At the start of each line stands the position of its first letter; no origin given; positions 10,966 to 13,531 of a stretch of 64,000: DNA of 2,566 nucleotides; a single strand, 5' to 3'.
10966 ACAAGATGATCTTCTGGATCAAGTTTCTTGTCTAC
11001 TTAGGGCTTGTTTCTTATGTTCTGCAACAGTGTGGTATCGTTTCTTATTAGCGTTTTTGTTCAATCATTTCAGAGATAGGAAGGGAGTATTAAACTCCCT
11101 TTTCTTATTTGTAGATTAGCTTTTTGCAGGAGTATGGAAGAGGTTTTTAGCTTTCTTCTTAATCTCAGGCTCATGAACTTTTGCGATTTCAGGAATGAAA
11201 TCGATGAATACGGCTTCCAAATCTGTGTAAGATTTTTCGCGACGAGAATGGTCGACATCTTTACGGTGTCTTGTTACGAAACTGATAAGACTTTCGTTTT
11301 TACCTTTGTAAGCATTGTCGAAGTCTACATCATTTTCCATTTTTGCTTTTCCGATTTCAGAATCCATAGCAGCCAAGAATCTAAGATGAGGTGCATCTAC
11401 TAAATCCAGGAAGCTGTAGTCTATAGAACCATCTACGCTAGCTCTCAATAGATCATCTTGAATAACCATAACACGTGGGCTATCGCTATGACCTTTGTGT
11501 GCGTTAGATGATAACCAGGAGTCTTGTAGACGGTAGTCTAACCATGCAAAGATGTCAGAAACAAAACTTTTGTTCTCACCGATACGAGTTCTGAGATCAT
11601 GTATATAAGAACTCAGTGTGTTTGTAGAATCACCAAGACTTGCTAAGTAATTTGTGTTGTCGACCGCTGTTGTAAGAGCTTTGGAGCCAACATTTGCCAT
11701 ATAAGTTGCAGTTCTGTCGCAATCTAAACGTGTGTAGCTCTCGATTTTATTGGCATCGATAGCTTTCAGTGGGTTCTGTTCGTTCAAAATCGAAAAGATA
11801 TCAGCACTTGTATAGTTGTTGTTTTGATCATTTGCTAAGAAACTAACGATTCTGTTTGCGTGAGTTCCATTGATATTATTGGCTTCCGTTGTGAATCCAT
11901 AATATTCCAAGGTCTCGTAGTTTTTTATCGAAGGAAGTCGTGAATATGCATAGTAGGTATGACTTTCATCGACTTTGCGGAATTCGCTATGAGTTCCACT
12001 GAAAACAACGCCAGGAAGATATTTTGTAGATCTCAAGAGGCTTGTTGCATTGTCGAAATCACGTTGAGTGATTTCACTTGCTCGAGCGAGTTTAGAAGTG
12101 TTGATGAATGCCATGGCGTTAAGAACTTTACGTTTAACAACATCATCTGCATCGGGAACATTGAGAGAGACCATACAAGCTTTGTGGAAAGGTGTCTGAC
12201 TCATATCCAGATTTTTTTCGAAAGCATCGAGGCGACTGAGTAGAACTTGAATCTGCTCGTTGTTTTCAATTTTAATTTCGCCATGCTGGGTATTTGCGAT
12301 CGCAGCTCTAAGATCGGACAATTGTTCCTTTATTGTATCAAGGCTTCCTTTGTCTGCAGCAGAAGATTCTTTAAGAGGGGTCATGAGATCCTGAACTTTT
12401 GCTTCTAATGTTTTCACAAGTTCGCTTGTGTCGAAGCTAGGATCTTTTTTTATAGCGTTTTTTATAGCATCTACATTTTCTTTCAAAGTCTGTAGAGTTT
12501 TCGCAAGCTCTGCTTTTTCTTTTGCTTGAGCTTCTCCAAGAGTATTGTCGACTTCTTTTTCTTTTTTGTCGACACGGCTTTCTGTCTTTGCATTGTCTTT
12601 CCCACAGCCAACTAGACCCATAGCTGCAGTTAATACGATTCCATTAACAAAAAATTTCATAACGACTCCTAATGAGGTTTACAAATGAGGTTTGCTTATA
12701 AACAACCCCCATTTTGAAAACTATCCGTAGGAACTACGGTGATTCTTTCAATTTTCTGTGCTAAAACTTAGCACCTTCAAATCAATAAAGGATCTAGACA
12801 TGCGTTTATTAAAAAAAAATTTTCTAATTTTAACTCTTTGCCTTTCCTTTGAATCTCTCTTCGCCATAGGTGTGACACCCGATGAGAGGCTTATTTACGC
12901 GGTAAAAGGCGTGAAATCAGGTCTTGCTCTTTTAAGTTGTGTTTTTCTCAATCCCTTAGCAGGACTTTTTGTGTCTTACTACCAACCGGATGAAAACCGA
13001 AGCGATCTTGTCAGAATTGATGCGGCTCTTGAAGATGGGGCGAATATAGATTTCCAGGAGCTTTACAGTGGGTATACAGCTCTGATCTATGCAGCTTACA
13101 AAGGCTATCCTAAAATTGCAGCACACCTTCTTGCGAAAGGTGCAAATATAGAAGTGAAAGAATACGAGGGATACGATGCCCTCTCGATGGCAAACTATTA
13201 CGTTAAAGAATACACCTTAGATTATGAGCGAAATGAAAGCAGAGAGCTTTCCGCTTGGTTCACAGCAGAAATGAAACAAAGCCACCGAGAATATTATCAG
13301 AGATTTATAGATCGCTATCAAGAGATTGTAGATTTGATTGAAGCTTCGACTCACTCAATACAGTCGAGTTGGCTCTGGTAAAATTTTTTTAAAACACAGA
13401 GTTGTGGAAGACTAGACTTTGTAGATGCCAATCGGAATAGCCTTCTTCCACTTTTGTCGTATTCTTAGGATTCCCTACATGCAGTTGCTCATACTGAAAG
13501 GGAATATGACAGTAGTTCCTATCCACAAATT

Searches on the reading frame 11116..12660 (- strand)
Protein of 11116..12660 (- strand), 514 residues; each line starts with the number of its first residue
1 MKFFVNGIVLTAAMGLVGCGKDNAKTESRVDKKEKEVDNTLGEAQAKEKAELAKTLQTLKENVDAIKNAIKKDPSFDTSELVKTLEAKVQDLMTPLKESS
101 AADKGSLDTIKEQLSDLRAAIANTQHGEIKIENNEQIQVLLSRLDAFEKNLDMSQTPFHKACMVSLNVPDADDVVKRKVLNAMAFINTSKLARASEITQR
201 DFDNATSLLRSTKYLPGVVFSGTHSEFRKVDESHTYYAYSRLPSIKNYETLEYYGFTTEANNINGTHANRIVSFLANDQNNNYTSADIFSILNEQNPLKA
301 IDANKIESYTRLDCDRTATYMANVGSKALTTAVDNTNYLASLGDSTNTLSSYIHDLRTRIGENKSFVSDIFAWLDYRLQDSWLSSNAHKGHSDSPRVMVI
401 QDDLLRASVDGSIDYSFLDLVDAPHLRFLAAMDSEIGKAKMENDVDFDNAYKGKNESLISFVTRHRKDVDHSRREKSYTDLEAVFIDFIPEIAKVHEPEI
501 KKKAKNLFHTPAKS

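Call 24: search_protein_families(library=pfam, proteins=[window:11116-12660:-], max_evalue=0.01)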
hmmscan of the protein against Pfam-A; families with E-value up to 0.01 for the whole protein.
window:11116-12660:- (514 aa): 1 family
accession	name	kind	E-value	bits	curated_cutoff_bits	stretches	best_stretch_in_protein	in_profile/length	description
PF01442.23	Apolipoprotein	-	0.0011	19.2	90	0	21-122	33-127/190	Apolipoprotein A1/A4/E domain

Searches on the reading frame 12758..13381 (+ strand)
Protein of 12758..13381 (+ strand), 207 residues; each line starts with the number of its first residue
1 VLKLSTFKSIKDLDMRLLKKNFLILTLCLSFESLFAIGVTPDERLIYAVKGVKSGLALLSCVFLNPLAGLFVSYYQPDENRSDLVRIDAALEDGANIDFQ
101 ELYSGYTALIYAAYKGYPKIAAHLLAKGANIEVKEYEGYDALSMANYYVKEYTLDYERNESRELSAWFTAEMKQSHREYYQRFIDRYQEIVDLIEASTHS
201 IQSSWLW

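Call 24: search_protein_families(library=pfam, proteins=[window:12758-13381:+], max_evalue=0.01)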
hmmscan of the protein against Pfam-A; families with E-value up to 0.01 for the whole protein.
window:12758-13381:+ (207 aa): 4 families
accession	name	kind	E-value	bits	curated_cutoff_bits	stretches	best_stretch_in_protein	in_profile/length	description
PF00023.36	Ank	-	1.6e-05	25.4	21.1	1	105-134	2-31/33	Ankyrin repeat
PF12796.13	Ank_2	-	1.9e-05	25.6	27.3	1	91-134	49-89/90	Ankyrin repeats (3 copies)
PF13857.12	Ank_5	-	0.00054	20.7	27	1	104-142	15-53/56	Ankyrin repeats (many copies)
PF13637.12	Ank_4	-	0.001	19.7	22.7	0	87-121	13-46/50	Ankyrin repeats (many copies)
